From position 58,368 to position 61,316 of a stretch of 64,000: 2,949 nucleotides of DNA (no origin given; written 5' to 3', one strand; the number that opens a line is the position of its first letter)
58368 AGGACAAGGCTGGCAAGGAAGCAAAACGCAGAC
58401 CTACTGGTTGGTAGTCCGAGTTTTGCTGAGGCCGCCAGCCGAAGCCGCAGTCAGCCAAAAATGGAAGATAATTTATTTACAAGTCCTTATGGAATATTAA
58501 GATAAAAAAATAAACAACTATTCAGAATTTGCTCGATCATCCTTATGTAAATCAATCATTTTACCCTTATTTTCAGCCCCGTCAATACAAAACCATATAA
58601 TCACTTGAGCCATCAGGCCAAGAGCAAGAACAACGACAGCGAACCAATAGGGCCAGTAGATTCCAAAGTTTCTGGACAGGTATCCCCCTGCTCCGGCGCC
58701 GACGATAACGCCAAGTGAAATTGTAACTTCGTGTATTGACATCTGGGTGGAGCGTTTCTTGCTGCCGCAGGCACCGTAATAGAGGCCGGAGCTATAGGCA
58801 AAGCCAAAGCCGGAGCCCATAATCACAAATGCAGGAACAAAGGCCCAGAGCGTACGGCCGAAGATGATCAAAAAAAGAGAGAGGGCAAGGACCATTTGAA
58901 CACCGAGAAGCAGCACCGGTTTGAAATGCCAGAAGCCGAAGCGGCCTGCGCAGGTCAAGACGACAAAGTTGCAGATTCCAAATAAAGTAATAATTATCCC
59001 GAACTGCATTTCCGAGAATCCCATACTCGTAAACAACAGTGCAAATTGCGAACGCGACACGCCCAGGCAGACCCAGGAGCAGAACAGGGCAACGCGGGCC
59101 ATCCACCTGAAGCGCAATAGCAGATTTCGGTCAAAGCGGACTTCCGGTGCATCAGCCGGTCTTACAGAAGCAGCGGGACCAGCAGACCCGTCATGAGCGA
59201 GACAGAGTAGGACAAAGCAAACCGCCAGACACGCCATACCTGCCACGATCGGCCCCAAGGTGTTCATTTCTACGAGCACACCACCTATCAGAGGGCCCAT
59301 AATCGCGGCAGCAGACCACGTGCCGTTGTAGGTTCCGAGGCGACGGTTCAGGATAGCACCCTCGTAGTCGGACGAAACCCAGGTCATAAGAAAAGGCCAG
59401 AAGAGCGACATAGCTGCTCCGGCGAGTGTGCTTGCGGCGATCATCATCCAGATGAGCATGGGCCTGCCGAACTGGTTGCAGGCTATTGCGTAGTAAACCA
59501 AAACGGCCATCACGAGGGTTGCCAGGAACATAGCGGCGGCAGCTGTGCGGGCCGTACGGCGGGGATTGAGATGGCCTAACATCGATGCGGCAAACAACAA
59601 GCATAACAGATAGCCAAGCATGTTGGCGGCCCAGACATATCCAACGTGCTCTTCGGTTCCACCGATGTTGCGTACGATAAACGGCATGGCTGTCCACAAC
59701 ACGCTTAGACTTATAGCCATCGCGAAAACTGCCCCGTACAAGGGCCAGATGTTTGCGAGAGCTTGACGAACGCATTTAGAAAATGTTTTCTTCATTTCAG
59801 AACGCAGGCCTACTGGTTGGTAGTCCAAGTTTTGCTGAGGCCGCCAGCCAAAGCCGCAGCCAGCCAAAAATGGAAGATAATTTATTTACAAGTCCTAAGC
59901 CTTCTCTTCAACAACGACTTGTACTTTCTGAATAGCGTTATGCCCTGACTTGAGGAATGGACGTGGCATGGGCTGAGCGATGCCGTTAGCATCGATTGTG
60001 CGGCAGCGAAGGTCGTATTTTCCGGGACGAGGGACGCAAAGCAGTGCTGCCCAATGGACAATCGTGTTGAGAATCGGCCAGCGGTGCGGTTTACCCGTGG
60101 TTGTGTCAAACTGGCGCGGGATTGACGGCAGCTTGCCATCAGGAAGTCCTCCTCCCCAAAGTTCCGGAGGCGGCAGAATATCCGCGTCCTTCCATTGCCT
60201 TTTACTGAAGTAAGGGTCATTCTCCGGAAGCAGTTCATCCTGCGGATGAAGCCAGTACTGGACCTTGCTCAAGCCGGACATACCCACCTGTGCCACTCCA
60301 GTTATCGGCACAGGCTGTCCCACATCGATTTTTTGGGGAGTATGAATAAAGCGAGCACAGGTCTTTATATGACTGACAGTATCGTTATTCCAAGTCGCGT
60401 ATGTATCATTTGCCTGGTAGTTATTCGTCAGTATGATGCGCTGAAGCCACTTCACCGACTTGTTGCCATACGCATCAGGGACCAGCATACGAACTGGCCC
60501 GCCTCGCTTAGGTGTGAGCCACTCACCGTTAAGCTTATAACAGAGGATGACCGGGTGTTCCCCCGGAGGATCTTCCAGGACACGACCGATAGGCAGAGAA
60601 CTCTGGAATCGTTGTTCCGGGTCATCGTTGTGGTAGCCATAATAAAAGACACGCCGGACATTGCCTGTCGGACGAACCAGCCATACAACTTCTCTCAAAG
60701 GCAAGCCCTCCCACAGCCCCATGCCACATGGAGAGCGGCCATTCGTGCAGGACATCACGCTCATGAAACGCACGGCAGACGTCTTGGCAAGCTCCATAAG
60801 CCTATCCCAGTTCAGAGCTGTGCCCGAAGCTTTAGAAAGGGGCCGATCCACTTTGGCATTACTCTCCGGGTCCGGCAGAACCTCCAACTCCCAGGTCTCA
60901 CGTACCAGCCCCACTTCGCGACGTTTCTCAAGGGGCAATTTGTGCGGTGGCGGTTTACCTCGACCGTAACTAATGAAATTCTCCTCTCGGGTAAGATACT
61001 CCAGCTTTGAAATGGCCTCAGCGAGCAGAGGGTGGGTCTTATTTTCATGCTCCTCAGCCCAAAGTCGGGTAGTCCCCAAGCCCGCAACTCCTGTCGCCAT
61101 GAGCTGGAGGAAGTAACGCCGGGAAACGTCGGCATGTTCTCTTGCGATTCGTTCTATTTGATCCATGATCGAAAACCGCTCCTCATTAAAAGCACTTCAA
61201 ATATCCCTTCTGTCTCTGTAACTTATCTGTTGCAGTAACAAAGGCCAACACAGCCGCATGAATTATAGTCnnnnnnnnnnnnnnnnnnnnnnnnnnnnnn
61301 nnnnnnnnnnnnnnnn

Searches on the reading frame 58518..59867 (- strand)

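Call 90: search_protein_families(library=pfam, proteins=[window:58518-59867:-], max_evalue=0.001)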
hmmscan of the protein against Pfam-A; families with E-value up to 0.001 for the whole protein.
window:58518-59867:- (449 aa): 1 family
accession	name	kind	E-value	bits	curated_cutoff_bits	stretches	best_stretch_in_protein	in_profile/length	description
PF07690.21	MFS_1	-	2.2e-27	96.3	33.4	2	44-363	2-317/347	Major Facilitator Superfamily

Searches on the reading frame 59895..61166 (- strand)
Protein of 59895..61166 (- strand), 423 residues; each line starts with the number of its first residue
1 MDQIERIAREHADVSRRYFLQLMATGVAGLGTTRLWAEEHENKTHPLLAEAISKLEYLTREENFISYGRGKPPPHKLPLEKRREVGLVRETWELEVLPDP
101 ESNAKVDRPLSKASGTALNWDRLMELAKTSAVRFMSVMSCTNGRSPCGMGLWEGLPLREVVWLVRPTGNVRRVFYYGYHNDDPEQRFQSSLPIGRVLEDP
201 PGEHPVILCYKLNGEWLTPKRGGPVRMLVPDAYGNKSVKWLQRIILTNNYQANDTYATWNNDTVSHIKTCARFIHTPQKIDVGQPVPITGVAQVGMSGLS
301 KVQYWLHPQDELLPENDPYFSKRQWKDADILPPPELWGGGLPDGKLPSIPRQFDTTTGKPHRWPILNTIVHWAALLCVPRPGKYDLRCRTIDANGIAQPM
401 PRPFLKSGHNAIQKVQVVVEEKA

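Call 90: search_protein_families(library=pfam, proteins=[window:59895-61166:-], max_evalue=0.001)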
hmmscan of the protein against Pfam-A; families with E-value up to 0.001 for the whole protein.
window:59895-61166:- (423 aa): 1 family
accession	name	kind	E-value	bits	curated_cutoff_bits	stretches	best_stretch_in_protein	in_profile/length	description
PF00174.25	Oxidored_molyb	-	5.7e-24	85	24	1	118-251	26-165/169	Oxidoreductase molybdopterin binding domain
